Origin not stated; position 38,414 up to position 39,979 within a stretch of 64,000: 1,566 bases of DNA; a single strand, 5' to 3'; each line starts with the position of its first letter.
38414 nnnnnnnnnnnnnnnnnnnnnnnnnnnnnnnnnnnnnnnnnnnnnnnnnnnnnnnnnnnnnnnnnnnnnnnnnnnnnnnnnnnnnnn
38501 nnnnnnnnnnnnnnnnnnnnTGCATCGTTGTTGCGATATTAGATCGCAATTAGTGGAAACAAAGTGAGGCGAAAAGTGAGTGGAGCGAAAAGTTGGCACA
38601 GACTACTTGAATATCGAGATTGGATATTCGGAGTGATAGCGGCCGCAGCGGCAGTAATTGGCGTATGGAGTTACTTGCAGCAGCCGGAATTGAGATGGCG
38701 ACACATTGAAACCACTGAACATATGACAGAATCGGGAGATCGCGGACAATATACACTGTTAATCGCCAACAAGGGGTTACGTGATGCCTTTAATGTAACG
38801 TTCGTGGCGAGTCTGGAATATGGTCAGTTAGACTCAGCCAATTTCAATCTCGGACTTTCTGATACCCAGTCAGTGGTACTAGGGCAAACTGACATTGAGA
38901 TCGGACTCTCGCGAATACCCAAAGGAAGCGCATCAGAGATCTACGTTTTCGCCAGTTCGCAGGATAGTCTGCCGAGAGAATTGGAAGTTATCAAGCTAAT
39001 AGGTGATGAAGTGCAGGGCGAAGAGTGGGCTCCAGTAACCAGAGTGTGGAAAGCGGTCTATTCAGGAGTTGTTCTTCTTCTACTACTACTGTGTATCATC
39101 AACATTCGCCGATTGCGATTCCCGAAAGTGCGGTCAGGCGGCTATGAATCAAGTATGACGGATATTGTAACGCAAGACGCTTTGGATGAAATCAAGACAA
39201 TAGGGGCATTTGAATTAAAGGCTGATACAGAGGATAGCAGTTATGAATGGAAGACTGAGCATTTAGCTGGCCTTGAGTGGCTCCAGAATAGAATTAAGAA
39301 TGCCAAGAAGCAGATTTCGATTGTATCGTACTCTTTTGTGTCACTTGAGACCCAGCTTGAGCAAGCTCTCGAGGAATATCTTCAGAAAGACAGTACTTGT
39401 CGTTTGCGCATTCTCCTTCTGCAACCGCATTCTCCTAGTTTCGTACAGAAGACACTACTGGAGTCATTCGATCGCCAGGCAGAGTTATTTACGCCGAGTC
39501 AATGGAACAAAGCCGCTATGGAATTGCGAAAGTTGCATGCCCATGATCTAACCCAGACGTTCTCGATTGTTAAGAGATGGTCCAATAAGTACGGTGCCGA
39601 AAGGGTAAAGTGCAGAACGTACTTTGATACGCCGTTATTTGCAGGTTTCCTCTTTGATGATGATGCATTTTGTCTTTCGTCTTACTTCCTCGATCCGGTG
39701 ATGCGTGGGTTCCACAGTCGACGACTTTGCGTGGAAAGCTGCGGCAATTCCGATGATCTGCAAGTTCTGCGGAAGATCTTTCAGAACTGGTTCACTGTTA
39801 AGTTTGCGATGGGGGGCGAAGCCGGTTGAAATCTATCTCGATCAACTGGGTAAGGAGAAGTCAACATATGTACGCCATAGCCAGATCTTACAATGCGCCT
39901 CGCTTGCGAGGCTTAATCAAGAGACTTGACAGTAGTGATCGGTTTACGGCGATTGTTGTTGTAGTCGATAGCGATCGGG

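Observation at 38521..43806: Apparently lower-GC accessory island inserted between a flavin reductase gene and tgt-yajC-def-fmt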

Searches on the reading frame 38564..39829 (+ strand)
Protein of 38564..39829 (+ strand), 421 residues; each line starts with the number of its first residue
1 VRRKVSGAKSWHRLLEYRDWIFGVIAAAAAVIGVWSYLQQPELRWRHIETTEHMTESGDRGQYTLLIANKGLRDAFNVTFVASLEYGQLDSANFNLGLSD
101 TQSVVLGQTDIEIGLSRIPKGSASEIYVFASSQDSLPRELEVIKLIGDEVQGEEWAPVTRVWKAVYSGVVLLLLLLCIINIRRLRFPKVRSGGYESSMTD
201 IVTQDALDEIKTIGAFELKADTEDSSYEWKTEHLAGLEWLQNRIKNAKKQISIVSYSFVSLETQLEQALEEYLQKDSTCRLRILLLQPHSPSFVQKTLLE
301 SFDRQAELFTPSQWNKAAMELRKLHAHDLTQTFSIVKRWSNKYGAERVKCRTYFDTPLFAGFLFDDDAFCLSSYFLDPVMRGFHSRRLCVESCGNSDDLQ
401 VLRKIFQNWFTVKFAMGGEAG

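Call 5: search_protein_families(library=pfam, proteins=[window:38564-39829:+], max_evalue=0.01)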
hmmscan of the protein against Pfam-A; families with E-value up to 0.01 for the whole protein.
window:38564-39829:+ (421 aa): 0 families

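Call 6: search_protein_families(library=ncbifam, proteins=[window:38564-39829:+], max_evalue=0.01)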
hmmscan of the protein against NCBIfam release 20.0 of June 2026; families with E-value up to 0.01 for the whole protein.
window:38564-39829:+ (421 aa): 0 families

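Call 11: find_encoding_contigs(protein=window:38564-39829:+, flank=10000, max_places=10)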
Protein window:38564-39829:+ (421 aa): no gene with exactly this product is on record in the collection.

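Call 20: find_homologous_proteins(query=window:38576-39829:+, max_evalue=0.001)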
Query window:38576-39829:+ (417 aa): 1 proteins with E <= 0.001 among 7758 candidates.
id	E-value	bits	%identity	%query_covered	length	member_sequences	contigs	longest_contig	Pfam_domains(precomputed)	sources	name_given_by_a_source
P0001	1.2e-265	899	100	95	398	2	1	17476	-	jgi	-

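Call 33: predict_structure(protein=window:38576-39829:+)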
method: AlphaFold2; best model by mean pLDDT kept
length: 417 residues; sequences in the alignment: 1
mean_pLDDT: 40.9   pTM: 0.24
mean pLDDT of the five models: 40.9, 35.1, 34.2, 34.0, 28.0
residues with pLDDT >= 90: 0; 70-90: 10; 50-70: 61; < 50: 346
segments of 3 or more residues with pLDDT < 50: 34-154, 181-261, 274-333, 339-417
pLDDT, mean of each block of 10 residues (from residue 1): 53 64 61 45 41 42 39 40 32 31 37 42 40 39 39 48 69 67 41 34 31 28 32 35 29 34 53 45 38 36 39 38 43 51 41 26 34 32 41 44 35 26
secondary structure, 60 per line:
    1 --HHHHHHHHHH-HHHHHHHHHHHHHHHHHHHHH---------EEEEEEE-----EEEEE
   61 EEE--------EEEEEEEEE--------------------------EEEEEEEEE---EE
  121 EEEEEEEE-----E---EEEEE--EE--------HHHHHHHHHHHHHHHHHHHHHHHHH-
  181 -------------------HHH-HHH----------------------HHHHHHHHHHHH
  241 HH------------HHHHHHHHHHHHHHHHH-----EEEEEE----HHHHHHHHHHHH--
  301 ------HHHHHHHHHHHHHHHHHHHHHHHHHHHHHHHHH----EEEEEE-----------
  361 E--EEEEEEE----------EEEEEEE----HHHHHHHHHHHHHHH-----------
elements in order: H3-12 H14-34 E44-50 E56-63 E72-80 E107-115 E119-128 E138-142 H155-179 H229-242 H255-271 E277-282 H287-298 H307-339 E344-349 E364-370 E381-387 H392-406

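Call 34: search_protein_representatives(protein=window:38576-39829:+)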
Query: 417 residues. Proteins with E-value up to 0.001 (for the whole library): 27; up to 1e-10: 27; up to 1e-30: 4. The best 27 are listed.
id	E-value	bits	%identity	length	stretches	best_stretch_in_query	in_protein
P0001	3.8e-266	898.7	100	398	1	20-417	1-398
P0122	1.2e-36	142.9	37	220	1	225-415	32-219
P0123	4.3e-35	137.9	35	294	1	225-414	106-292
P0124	3.8e-32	128.2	34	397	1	224-415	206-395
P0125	1.8e-27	112.7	33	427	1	208-415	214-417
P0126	1.9e-25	106.1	33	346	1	221-414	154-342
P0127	1.6e-24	103.1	33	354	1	233-414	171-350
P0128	2.3e-24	102.5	33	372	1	224-414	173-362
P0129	8.4e-24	100.7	31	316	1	179-413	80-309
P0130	9.6e-24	100.5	32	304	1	235-415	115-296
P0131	1.9e-22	96.2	35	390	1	243-413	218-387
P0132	7.4e-22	94.2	32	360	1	225-414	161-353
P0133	2.7e-21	92.4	38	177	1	246-413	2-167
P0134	4.1e-21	91.8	33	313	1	237-414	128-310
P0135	7.0e-21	91.0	35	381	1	221-413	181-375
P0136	7.1e-21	91.0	31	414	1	234-413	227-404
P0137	3.0e-20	89.0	36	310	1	241-414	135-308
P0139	3.8e-19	85.3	31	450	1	217-415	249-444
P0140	2.1e-18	82.9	33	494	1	241-416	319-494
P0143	8.6e-18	80.9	32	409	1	234-413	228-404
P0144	4.8e-17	78.4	31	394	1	239-411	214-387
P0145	5.6e-17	78.2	31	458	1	238-413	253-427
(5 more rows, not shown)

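Call 36: search_protein_families(library=pfam, alignment_id=A1, max_evalue=0.01)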
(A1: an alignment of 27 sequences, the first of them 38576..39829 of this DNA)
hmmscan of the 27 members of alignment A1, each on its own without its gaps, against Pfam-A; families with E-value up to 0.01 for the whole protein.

A. member 1, window:38576-39829:+ (417 aa): 0 families

B. families by the number of members that match (of 27 scanned): 17 families
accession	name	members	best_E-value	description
PF13091.12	PLDc_2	4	2.4e-05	PLD-like domain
PF00486.34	Trans_reg_C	2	2.9e-17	Transcriptional regulatory protein, C terminal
PF13676.11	TIR_2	2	1e-16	TIR domain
PF00211.25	Guanylate_cyc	2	9.2e-11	Adenylate and Guanylate cyclase catalytic domain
PF01582.25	TIR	2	1.9e-09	TIR domain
PF00069.31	Pkinase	1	8.6e-50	Protein kinase domain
PF07714.23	PK_Tyr_Ser-Thr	1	7.5e-38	Protein tyrosine and serine/threonine kinase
PF10137.14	CAP12-PCTIR_TIR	1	2.2e-30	CAP12/Pycsar effector protein, TIR domain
PF08937.16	ThsB_TIR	1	1.4e-07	Thoeris protein ThsB, TIR-like domain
PF13560.12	HTH_31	1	3e-06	Helix-turn-helix domain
PF13271.11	DUF4062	1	2.3e-05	Domain of unknown function (DUF4062)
PF17667.7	Pkinase_fungal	1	9.9e-05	Fungal protein kinase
PF03109.22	ABC1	1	0.00098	ABC1 atypical kinase-like domain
PF19319.4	DUF5919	1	0.0021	Domain of unknown function (DUF5919)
PF01636.29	APH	1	0.0026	Phosphotransferase enzyme family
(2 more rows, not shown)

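Call 43: find_encoding_contigs(protein=P0124, flank=6000, max_places=3)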
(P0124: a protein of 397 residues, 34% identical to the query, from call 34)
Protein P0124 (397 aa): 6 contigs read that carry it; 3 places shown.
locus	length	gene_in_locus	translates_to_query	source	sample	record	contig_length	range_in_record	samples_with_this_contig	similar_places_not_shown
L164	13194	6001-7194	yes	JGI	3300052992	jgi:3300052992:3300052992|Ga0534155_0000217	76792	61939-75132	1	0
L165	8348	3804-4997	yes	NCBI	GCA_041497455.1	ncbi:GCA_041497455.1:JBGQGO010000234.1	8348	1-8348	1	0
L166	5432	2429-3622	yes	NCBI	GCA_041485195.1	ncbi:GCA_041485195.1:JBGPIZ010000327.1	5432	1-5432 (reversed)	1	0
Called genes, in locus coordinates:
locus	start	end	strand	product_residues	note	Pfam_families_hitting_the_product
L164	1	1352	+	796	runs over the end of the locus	PF00708:Acylphosphatase, PF07503:zf-HYPF, PF01300:Sua5_yciO_yrdC, PF17788:HypF_C, PF22521:HypF_C_2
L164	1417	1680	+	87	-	PF01455:HupF_HypC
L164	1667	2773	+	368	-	PF01924:HypD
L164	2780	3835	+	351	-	PF00586:AIRS, PF02769:AIRS_C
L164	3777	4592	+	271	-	PF01370:Epimerase, PF04321:RmlD_sub_bind (weak), PF16363:GDP_Man_Dehyd, PF02719:Polysacc_synt_2 (weak)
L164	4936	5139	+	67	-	PF02441:Flavoprotein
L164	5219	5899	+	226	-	PF01738:DLH, PF00561:Abhydrolase_1 (weak), PF00326:Peptidase_S9 (faint), PF12146:Hydrolase_4 (faint), PF02230:Abhydrolase_2 (faint), PF08840:BAAT_C (weak), PF12695:Abhydrolase_5 (weak)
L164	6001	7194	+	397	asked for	PF08937:ThsB_TIR (faint), PF13676:TIR_2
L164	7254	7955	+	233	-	-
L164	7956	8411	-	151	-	PF00383:dCMP_cyt_deam_1, PF14437:MafB19-deam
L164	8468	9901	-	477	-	PF01425:Amidase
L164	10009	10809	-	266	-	PF00378:ECH_1, PF16113:ECH_2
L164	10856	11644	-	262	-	PF00378:ECH_1, PF16113:ECH_2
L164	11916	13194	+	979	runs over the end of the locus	?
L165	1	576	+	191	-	?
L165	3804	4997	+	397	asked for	PF08937:ThsB_TIR (faint), PF13676:TIR_2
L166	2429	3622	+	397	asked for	PF08937:ThsB_TIR (faint), PF13676:TIR_2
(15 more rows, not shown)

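Call 46: find_encoding_contigs(protein=P0125, flank=6000, max_places=2)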
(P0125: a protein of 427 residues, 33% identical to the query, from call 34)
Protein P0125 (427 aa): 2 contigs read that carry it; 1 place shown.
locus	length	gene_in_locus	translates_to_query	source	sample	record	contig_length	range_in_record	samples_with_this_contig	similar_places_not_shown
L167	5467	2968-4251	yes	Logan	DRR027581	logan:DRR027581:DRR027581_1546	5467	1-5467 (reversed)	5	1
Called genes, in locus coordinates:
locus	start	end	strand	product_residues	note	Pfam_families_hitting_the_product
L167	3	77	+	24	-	?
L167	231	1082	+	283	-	PF02086:MethyltransfD12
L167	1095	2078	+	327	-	PF02195:ParB_N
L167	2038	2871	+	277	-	PF24390:PRTase-CE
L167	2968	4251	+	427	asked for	PF00211:Guanylate_cyc (faint)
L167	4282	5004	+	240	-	-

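Call 47: find_encoding_contigs(protein=P0128, flank=6000, max_places=2)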
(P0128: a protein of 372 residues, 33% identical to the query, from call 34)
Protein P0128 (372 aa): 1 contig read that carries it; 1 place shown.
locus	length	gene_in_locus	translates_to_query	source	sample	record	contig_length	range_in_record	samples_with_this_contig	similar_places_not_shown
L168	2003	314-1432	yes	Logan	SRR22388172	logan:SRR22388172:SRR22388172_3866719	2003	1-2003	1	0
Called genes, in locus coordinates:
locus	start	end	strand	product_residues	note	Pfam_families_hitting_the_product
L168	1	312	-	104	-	?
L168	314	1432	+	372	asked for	-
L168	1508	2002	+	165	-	?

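Call 48: search_protein_families(library=padloc, proteins=[window:38576-39829:+, P0124, L164:7254-7955:+, P0125, L167:4282-5004:+, L167:2038-2871:+], max_evalue=0.01)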
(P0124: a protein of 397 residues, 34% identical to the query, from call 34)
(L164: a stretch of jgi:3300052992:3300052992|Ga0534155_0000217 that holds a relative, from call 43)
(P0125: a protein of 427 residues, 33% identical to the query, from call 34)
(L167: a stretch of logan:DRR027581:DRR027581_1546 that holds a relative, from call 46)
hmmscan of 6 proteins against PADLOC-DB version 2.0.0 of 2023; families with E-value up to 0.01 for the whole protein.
window:38576-39829:+ (417 aa): 0 families

P0124 (397 aa): 7 families
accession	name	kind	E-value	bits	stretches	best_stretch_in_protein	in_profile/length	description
PDLC03016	TIR-TM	-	9e-10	36.9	1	5-134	2-129/293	-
PDLC05062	PDC-S66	-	2.1e-06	25.4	1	3-83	148-224/282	-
PDLC00418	ThsB1|ThsB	-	4.1e-06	24.7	1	56-112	59-115/155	TIR-like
PDLC00433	ThsB1|ThsB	-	1.2e-05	23.4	1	54-101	53-100/164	TIR-like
PDLC00431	ThsB1|ThsB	-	3.5e-05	22.3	1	54-99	56-101/162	TIR-like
PDLC04688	PDC-M50B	-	0.00011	20.5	1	54-103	57-106/162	-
PDLC00423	ThsB1|ThsB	-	0.00081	17.1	1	3-85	35-117/190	TIR-like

L164:7254-7955:+ (233 aa): 0 families

P0125 (427 aa): 1 family
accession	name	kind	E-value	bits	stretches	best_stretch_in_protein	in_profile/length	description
PDLC02369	PycC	-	0.0049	14.4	0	118-163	157-202/248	-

L167:4282-5004:+ (240 aa): 0 families

L167:2038-2871:+ (277 aa): 5 families
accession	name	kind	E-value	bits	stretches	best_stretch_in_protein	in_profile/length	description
PDLC02934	PRTase_III-A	-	4.5e-37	125.9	1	35-276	19-261/393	-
PDLC02935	PRTase_III-A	-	5.7e-33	112.5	1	15-275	8-261/290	-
PDLC02933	PRTase_III-A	-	5e-23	80.2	1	38-277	10-259/368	-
PDLC02931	PRTase_III-A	-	2.9e-14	51.3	1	114-274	110-267/267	-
PDLC02932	PRTase_III-A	-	1.4e-08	32.7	1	54-266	40-259/271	-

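Call 51: find_encoding_contigs(protein=P0129, flank=6000, max_places=2)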
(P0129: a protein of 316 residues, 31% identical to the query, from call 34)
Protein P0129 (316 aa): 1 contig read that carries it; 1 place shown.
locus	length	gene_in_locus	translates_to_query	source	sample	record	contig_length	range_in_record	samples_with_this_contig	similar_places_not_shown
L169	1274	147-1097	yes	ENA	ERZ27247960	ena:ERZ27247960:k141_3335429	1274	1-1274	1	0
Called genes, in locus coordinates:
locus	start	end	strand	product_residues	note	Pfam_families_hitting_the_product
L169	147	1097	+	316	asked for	-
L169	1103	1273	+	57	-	?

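Call 52: find_encoding_contigs(protein=P0140, flank=6000, max_places=2)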
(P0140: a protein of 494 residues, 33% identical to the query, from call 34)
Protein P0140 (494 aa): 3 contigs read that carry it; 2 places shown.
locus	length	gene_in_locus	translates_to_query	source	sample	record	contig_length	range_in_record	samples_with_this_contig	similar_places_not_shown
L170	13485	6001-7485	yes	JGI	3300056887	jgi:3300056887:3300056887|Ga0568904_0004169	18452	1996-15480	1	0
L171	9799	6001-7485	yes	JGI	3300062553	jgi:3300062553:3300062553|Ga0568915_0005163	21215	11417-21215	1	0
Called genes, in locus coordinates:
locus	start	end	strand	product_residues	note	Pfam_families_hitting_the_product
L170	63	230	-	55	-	-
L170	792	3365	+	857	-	PF11028:TMEM260_N, PF28495:TMEM260_2, PF00515:TPR_1 (faint), PF07719:TPR_2 (faint), PF13174:TPR_6 (faint), PF13181:TPR_8 (faint), PF13424:TPR_12 (faint), PF13428:TPR_14 (faint), +1 more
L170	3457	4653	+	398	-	PF00266:Aminotran_5 (faint), PF00155:Aminotran_1_2, PF01053:Cys_Met_Meta_PP (faint), PF01041:DegT_DnrJ_EryC1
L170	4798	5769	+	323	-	PF00480:ROK, PF01869:BcrAD_BadFG (weak)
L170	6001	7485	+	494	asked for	PF00069:Pkinase, PF07714:PK_Tyr_Ser-Thr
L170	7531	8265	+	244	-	-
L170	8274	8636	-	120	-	-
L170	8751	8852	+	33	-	-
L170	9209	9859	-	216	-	-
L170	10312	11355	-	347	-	PF00291:PALP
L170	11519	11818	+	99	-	-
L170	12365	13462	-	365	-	PF01590:GAF, PF13185:GAF_2, PF00072:Response_reg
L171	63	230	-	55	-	-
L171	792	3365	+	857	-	PF11028:TMEM260_N, PF28495:TMEM260_2, PF00515:TPR_1 (faint), PF07719:TPR_2 (faint), PF13174:TPR_6 (faint), PF13181:TPR_8 (faint), PF13424:TPR_12 (faint), PF13428:TPR_14 (faint), +1 more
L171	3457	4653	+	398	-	PF00266:Aminotran_5 (faint), PF00155:Aminotran_1_2, PF01053:Cys_Met_Meta_PP (faint), PF01041:DegT_DnrJ_EryC1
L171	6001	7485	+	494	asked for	PF00069:Pkinase, PF07714:PK_Tyr_Ser-Thr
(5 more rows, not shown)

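Call 56: find_encoding_contigs(protein=P0137, flank=6000, max_places=2)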
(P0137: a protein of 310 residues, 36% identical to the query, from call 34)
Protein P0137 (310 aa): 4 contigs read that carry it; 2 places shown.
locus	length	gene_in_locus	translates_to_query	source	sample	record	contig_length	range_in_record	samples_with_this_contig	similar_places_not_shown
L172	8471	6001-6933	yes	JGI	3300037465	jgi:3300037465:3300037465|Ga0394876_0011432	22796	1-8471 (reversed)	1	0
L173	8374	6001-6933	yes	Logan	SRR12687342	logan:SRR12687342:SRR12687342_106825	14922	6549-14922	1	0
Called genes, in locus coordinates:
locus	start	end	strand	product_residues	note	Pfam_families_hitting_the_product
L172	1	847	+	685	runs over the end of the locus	PF21783:YNCE (weak), PF23414:Beta-prop_EML_2 (faint), PF25174:Beta-prop_THOC3, PF02239:Cytochrom_D1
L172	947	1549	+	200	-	PF00578:AhpC-TSA (faint), PF02630:SCO1-SenC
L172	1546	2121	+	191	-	PF02630:SCO1-SenC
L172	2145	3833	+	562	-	PF00034:Cytochrom_C (weak), PF13458:Peripla_BP_6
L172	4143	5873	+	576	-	PF13428:TPR_14 (faint), PF04542:Sigma70_r2, PF13424:TPR_12 (faint), PF14559:TPR_19 (faint), PF00515:TPR_1 (faint), PF07719:TPR_2 (faint), PF08281:Sigma70_r4_2, PF13432:TPR_16 (weak), +3 more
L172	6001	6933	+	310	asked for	-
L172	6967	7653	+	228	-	-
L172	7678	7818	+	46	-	-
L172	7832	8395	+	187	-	PF00930:DPPIV_N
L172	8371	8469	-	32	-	?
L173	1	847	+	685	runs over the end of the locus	PF21783:YNCE (weak), PF23414:Beta-prop_EML_2 (faint), PF25174:Beta-prop_THOC3, PF02239:Cytochrom_D1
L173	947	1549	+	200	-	PF00578:AhpC-TSA (faint), PF02630:SCO1-SenC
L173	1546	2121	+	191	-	PF02630:SCO1-SenC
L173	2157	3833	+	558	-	PF00034:Cytochrom_C (weak), PF13458:Peripla_BP_6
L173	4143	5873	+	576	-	PF13428:TPR_14 (faint), PF04542:Sigma70_r2, PF13424:TPR_12 (faint), PF14559:TPR_19 (faint), PF00515:TPR_1 (faint), PF07719:TPR_2 (faint), PF08281:Sigma70_r4_2, PF13432:TPR_16 (weak), +3 more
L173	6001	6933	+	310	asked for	-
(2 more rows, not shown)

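Call 57: find_encoding_contigs(protein=P0131, flank=6000, max_places=2)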
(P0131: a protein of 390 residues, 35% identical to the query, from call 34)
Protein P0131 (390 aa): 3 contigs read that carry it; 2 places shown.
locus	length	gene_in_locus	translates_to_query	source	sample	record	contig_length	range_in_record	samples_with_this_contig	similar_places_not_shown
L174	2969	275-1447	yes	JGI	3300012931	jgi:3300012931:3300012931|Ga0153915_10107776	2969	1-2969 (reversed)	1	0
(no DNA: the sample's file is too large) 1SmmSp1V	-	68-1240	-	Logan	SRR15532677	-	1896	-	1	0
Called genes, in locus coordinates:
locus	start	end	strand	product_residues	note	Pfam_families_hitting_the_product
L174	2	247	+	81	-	?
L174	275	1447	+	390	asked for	PF10137:CAP12-PCTIR_TIR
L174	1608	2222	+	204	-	-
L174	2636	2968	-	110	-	?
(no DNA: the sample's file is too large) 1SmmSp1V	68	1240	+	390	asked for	PF10137:CAP12-PCTIR_TIR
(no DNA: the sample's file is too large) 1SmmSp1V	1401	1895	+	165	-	?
